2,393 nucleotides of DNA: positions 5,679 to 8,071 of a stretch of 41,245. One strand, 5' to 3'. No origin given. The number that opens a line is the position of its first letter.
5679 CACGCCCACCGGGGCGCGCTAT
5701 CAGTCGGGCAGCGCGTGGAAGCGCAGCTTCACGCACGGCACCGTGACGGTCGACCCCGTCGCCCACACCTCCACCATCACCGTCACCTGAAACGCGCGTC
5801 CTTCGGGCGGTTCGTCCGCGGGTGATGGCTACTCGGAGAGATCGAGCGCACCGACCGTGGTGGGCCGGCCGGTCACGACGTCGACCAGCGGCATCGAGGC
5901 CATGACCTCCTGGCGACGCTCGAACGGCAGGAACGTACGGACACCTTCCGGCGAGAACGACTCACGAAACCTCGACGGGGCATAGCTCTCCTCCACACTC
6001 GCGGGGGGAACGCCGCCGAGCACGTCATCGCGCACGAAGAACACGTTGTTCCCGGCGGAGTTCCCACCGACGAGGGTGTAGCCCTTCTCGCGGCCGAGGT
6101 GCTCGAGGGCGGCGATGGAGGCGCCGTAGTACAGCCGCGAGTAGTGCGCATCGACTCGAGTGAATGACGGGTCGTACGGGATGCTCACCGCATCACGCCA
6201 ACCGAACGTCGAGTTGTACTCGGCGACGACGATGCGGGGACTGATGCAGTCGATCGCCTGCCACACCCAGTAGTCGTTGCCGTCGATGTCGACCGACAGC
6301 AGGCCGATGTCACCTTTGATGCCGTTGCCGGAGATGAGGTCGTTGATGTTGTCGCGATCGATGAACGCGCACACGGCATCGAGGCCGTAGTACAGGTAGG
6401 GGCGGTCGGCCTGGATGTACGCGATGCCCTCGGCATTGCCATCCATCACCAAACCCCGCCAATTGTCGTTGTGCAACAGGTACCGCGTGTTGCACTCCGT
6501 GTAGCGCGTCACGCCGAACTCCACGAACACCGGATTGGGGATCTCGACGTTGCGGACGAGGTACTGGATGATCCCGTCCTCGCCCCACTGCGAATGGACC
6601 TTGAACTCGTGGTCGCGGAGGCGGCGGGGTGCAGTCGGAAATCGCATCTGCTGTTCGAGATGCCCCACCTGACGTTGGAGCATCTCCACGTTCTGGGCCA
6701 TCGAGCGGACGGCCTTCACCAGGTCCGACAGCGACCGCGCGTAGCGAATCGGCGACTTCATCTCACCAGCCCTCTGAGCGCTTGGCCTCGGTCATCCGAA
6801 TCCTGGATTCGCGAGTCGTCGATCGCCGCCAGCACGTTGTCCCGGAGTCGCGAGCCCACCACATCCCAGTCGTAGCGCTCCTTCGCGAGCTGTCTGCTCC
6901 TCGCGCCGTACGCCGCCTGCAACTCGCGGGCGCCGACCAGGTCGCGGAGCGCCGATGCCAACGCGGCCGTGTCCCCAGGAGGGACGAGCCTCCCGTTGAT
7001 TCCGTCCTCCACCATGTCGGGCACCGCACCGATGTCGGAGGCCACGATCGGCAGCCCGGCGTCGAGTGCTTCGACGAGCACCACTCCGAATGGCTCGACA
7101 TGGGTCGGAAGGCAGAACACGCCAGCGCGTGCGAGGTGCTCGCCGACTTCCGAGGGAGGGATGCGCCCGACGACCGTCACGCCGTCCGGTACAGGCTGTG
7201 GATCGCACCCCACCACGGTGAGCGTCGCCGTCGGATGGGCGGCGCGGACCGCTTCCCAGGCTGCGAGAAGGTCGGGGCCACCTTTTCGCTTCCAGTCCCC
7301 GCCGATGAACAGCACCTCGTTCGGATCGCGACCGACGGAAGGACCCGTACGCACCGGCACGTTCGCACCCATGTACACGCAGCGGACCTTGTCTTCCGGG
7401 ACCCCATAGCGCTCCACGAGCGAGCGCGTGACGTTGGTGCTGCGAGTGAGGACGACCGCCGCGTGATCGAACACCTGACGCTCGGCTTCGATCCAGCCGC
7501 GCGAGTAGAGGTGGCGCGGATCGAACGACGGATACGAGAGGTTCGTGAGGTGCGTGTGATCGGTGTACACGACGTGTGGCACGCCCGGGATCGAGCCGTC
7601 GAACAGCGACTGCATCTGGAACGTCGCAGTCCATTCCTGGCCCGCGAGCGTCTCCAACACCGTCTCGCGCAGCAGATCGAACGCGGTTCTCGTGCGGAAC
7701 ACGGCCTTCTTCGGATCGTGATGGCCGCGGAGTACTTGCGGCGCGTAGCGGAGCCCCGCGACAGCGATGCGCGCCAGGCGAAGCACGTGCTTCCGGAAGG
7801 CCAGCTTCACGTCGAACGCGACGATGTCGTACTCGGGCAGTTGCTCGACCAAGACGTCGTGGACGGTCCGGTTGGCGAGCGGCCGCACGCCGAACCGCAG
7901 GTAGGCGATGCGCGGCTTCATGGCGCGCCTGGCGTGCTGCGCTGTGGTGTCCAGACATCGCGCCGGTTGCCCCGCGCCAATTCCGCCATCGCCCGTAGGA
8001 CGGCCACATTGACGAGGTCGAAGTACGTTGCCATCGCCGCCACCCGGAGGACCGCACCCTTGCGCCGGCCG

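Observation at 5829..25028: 19.2-kb, 17-gene, nearly gap-free Wzx/Wzy-type glycan operon with an atypical tailoring set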

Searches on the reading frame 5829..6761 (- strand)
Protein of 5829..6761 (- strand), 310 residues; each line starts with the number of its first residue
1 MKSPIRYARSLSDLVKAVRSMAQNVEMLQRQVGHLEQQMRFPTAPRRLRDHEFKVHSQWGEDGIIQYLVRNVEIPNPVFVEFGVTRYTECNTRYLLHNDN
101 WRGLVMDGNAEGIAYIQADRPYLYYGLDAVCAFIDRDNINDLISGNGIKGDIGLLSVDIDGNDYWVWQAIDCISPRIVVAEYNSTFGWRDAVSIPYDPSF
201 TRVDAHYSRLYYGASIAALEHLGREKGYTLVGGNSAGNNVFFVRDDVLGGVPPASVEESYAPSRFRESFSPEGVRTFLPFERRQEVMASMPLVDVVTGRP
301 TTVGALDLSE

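Call 5: search_protein_families(library=pfam, proteins=[window:5829-6761:-], max_evalue=0.01)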
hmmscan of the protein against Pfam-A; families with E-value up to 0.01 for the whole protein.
window:5829-6761:- (310 aa): 0 families

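Call 14: search_protein_families(library=ncbifam, proteins=[window:5829-6761:-], max_evalue=0.01)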
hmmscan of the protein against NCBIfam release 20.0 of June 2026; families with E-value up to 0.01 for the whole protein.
window:5829-6761:- (310 aa): 0 families

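Call 19: search_solved_structures(query=window:5829-6761:-, max_evalue=1)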
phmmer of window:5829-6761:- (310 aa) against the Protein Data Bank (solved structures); distinct sequences matched with E-value up to 1: 0.

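Call 37: find_homologous_proteins(query=window:5829-6761:-, max_evalue=0.001)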
Query window:5829-6761:- (310 aa): 7202 proteins with E <= 0.001 among 8000 candidates; the best 120 are listed.
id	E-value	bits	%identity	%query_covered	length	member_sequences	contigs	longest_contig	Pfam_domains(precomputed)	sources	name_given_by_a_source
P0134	1.3e-152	526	79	91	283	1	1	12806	-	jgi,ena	-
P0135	1.2e-105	371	55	96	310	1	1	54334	-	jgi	jgi:hypothetical protein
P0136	2.6e-104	367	54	96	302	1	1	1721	-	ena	-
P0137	2.9e-104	367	55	97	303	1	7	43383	-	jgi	jgi:hypothetical protein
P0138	6.0e-104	366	54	96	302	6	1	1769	-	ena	-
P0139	1.2e-103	365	54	96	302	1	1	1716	-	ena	-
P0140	2.8e-103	364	57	95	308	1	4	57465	-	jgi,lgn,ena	jgi:hypothetical protein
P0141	2.8e-102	360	56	95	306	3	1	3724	-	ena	-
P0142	6.9e-102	359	53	98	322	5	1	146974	-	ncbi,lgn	-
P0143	9.4e-102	359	57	96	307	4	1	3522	-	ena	-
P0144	1.3e-101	358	51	96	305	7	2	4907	-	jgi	-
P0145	1.3e-101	358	56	95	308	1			-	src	-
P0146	2.1e-101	357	55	95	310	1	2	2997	-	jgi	jgi:hypothetical protein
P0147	3.7e-101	357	53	96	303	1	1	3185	-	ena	-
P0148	5.0e-101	356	54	96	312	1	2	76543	-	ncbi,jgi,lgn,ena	-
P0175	1.0e-99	352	51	96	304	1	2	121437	-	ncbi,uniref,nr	ncbi:hypothetical protein [Planktothricoides raciborskii]|uniref:NADH dehydrogenase n=1 Tax=Planktot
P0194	7.1e-99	349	51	96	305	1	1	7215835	-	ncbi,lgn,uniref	ncbi:hypothetical protein [Planktothricoides raciborskii]|uniref:NADH dehydrogenase n=1 Tax=Planktot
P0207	3.4e-98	347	51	94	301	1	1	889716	-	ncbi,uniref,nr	ncbi:hypothetical protein [Oxalicibacterium solurbis]|uniref:Uncharacterized protein n=1 Tax=Oxalici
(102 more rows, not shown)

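Call 45: search_solved_structures(query=A3, max_evalue=10, show_alignments=2)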
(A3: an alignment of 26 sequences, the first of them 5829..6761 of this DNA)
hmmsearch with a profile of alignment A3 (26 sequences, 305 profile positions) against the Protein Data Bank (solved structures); distinct sequences matched with E-value up to 10: 1.
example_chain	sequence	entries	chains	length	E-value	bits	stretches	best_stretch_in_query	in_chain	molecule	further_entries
2xzr_A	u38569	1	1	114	8.8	8.7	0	3-43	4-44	IMMUNOGLOBULIN-BINDING PROTEIN EIBD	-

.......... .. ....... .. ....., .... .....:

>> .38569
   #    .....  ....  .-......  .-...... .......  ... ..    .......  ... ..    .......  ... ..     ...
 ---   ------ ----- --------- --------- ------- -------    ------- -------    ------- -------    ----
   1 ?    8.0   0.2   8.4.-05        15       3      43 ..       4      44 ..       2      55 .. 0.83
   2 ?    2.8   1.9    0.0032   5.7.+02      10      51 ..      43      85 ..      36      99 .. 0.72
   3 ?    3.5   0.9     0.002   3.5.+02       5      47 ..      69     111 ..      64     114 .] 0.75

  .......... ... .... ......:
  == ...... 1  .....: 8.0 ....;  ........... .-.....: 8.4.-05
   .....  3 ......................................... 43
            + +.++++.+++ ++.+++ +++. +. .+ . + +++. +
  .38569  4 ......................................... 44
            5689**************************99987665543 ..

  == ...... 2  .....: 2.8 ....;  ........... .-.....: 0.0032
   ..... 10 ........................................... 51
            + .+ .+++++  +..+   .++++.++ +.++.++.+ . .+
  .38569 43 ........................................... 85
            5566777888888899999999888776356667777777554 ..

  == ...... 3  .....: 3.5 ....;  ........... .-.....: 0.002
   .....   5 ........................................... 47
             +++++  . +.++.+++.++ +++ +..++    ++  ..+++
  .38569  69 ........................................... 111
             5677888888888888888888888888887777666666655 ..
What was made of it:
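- On FkbM-type (Methyltransf_21) methyltransferase (g1): The family profile finds no PDB relative (call 45).
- Tried and rejected: The g1 family profile also found nothing meaningful (call 45).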

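Call 54: search_protein_families(library=pfam, proteins=[window:5829-6761:-, P0175, P0207], max_evalue=10)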
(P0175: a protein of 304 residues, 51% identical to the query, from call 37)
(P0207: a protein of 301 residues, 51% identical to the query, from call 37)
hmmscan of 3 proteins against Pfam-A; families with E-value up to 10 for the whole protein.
window:5829-6761:- (310 aa): 1 family
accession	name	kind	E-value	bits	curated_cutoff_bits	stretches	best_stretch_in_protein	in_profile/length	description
PF18985.5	DUF5718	-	0.31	11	25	1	65-102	177-215/250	Family of unknown function (DUF5718)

P0175 (304 aa): 1 family
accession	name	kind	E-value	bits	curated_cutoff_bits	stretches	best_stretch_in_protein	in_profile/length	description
PF05050.19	Methyltransf_21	-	0.14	12.7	22.7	1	73-178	44-148/173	Methyltransferase FkbM domain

P0207 (301 aa): 1 family
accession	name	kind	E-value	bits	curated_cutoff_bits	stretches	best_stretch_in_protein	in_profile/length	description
PF05050.19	Methyltransf_21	-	0.057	14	22.7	1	135-186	102-156/173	Methyltransferase FkbM domain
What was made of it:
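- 5829..6761 (-): g1, 310 aa. Cytoplasmic protein from a very large uncharacterised family that occurs in glycan loci. Its function is unknown. An FkbM-like methyltransferase fold is only a faint hint. PF05050 appears at E 0.06-0.14 in three homologues only (call 54).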

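Call 87: find_encoding_contigs(protein=P0207, flank=6000, max_places=1)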
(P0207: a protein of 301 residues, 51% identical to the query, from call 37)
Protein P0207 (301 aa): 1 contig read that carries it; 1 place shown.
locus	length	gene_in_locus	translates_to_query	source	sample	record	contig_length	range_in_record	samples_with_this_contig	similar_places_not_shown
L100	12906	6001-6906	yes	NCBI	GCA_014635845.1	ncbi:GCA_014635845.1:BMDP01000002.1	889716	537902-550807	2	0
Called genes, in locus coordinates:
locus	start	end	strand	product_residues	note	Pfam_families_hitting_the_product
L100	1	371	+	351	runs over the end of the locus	PF04101:Glyco_tran_28_C (weak)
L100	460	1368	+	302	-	PF13489:Methyltransf_23, PF13847:Methyltransf_31, PF08241:Methyltransf_11, PF08242:Methyltransf_12, PF13649:Methyltransf_25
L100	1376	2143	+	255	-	-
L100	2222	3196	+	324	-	PF21360:PylC-like_N, PF02655:ATP-grasp_3, PF15632:ATPgrasp_Ter (weak)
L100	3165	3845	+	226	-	PF00702:Hydrolase, PF13419:HAD_2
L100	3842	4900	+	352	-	PF03102:NeuB, PF08666:SAF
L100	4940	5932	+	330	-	-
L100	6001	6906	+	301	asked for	-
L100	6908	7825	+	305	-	PF01073:3Beta_HSD (weak), PF01370:Epimerase, PF04321:RmlD_sub_bind, PF16363:GDP_Man_Dehyd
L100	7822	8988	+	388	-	PF00534:Glycos_transf_1, PF13692:Glyco_trans_1_4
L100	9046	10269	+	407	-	-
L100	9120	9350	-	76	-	-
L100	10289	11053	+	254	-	PF00535:Glycos_transf_2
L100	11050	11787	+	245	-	PF00535:Glycos_transf_2, PF13641:Glyco_tranf_2_3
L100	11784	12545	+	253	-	PF00535:Glycos_transf_2, PF10111:Glyco_tranf_2_2, PF13641:Glyco_tranf_2_3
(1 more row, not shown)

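Call 88: find_encoding_contigs(protein=P0194, flank=6000, max_places=1)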
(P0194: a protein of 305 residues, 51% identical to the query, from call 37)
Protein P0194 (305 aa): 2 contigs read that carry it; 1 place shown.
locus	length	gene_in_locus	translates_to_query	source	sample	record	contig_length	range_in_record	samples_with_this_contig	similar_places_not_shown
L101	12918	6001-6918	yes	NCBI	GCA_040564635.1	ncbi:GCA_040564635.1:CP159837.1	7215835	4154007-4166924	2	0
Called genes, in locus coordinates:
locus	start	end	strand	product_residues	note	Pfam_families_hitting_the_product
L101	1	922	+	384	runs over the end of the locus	-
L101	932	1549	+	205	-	PF00117:GATase, PF07685:GATase_3 (faint), PF01174:SNO (weak), PF07722:Peptidase_C26 (weak)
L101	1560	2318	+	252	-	PF00977:His_biosynth, PF02581:TMP-TENI (faint), PF01207:Dus (faint), PF03060:NMO (weak)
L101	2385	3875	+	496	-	PF04101:Glyco_tran_28_C, PF00583:Acetyltransf_1, PF13302:Acetyltransf_3, PF13508:Acetyltransf_7 (weak)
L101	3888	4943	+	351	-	PF03102:NeuB, PF08666:SAF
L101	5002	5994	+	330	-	-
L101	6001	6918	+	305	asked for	-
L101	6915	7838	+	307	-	PF01073:3Beta_HSD (weak), PF01370:Epimerase, PF04321:RmlD_sub_bind, PF16363:GDP_Man_Dehyd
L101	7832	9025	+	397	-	PF00534:Glycos_transf_1, PF13692:Glyco_trans_1_4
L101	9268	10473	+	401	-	-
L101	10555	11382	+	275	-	PF00535:Glycos_transf_2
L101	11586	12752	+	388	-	PF13439:Glyco_transf_4, PF20706:GT4-conflict, PF00534:Glycos_transf_1, PF13692:Glyco_trans_1_4, PF13524:Glyco_trans_1_2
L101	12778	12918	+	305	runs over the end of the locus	PF01370:Epimerase (weak)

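Call 89: find_encoding_contigs(protein=P0142, flank=6000, max_places=1)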
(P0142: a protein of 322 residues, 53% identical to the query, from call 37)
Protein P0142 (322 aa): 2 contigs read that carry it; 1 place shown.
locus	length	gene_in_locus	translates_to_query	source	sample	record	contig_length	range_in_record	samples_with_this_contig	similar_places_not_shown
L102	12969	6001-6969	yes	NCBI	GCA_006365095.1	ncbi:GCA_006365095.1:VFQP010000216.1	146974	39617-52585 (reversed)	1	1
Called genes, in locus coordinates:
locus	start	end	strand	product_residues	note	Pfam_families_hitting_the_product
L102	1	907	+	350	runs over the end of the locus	PF03102:NeuB, PF08666:SAF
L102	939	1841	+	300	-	PF13489:Methyltransf_23, PF07021:MetW (weak), PF13847:Methyltransf_31, PF08241:Methyltransf_11, PF08242:Methyltransf_12, PF13649:Methyltransf_25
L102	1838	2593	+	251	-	-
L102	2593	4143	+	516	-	PF13302:Acetyltransf_3, PF13420:Acetyltransf_4, PF21360:PylC-like_N, PF02655:ATP-grasp_3, PF15632:ATPgrasp_Ter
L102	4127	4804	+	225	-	PF00702:Hydrolase (weak), PF13419:HAD_2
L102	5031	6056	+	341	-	-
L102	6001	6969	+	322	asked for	-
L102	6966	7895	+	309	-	PF01370:Epimerase, PF04321:RmlD_sub_bind (faint), PF16363:GDP_Man_Dehyd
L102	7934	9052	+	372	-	PF00534:Glycos_transf_1, PF13692:Glyco_trans_1_4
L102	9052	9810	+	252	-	PF00535:Glycos_transf_2, PF10111:Glyco_tranf_2_2, PF13641:Glyco_tranf_2_3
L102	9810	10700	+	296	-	PF01370:Epimerase, PF02719:Polysacc_synt_2 (faint), PF04321:RmlD_sub_bind, PF13460:NAD_binding_10 (faint), PF01073:3Beta_HSD, PF07993:NAD_binding_4, PF16363:GDP_Man_Dehyd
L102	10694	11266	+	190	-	PF02397:Bac_transf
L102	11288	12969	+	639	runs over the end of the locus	PF01073:3Beta_HSD, PF01370:Epimerase, PF02719:Polysacc_synt_2, PF04321:RmlD_sub_bind, PF16363:GDP_Man_Dehyd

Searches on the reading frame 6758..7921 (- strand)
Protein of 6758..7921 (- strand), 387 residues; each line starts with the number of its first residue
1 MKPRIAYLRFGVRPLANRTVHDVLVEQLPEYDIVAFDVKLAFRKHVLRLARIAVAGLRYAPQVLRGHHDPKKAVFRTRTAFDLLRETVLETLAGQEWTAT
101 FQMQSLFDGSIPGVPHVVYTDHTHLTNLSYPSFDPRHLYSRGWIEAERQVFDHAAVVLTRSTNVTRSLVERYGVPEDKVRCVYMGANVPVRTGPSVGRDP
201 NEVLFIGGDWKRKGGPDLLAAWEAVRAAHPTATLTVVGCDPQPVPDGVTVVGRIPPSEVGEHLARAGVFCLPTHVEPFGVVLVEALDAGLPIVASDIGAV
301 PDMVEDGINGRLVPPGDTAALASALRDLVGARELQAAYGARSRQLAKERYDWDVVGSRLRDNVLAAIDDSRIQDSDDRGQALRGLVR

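Call 5: search_protein_families(library=pfam, proteins=[window:6758-7921:-], max_evalue=0.01)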
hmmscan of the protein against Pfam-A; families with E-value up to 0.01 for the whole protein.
window:6758-7921:- (387 aa): 4 families
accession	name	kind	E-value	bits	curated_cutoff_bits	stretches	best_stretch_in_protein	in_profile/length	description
PF13692.12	Glyco_trans_1_4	-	4.7e-27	95.4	27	1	202-329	3-140/142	Glycosyl transferases group 1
PF00534.26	Glycos_transf_1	-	4.3e-26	91.9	26.4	1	199-344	14-171/172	Glycosyl transferases group 1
PF20706.3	GT4-conflict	-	1.2e-07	31.6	26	1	144-353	137-379/385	Family 4 Glycosyltransferase in conflict systems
PF13439.12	Glyco_transf_4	-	4e-07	30.7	28.5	1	114-187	96-167/170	Glycosyltransferase Family 4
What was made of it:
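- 6758..7921 (-): g2, GT4 glycosyltransferase. Glyco_trans_1_4 4.7e-27 (call 5).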

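Call 14: search_protein_families(library=ncbifam, proteins=[window:6758-7921:-], max_evalue=0.01)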
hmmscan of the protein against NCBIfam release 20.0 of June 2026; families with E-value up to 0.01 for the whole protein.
window:6758-7921:- (387 aa): 30 families (the best 25 are shown)
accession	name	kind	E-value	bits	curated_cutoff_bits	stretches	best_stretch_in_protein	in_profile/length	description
NF041876.1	EPS_EpsE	equivalog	6.4e-23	81.6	400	1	244-352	274-382/389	exopolysaccharide biosynthesis GT4 family glycosyltransferase EpsE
NF053787.1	GlcN_PG_synth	equivalog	3.9e-19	68.7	480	1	203-360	200-353/361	N-acetylglucosaminyl phosphatidylglycerol synthase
TIGR02149.1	glgA_Coryne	subfamily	5.3e-19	68.6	302.4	1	252-358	270-382/391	glycogen synthase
TIGR03449.1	mycothiol_MshA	equivalog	5.1e-18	65.2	462.5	1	248-362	286-399/406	D-inositol-3-phosphate glycosyltransferase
TIGR03088.1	stp2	hypoth_equivalog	3.2e-17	62.6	409.05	1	258-355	265-362/374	TIGR03088 family PEP-CTERM/XrtA system glycosyltransferase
TIGR04047.1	MSMEG_0565_glyc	hypoth_equivalog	5.1e-16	58.7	259.85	1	247-355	258-363/373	MSMEG_0565 family glycosyltransferase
TIGR03999.1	thiol_BshA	equivalog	3.2e-14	52.6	273.7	1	244-352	253-359/375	N-acetyl-alpha-D-glucosaminyl L-malate synthase BshA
TIGR02472.1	sucr_P_syn_N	equivalog_domain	4.4e-12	45.6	576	1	265-354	340-429/439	sucrose-phosphate synthase, putative, glycosyltransferase domain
NF038295.1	EPS_HpsP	equivalog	3.2e-11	42.9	550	1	249-358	271-379/388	hormogonium polysaccharide biosynthesis glycosyltransferase HpsP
TIGR04063.1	stp3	hypoth_equivalog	9e-11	41.3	442.05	1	203-354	215-383/397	TIGR04063 family PEP-CTERM/XrtA system glycosyltransferase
TIGR02468.1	sucrsPsyn_pln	equivalog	9.7e-11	40.2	1143.95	1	266-335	572-641/1051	sucrose-phosphate synthase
NF047684.1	TeichurnBiosyTuaC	equivalog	5.8e-10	38.6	550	1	248-357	272-380/391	teichuronic acid biosynthesis protein TuaC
TIGR04157.1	glyco_rSAM_CFB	subfamily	1.3e-09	37.5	400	1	144-319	160-354/406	TIGR04157 family glycosyltransferase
NF007396.0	PRK09922.1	equivalog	6.4e-08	31.8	385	1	261-329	255-324/361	lipopolysaccharide 1,6-galactosyltransferase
NF012028.0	PRK15484.1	subfamily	7.3e-08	31.9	618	1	248-362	259-374/380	lipopolysaccharide N-acetylglucosaminyltransferase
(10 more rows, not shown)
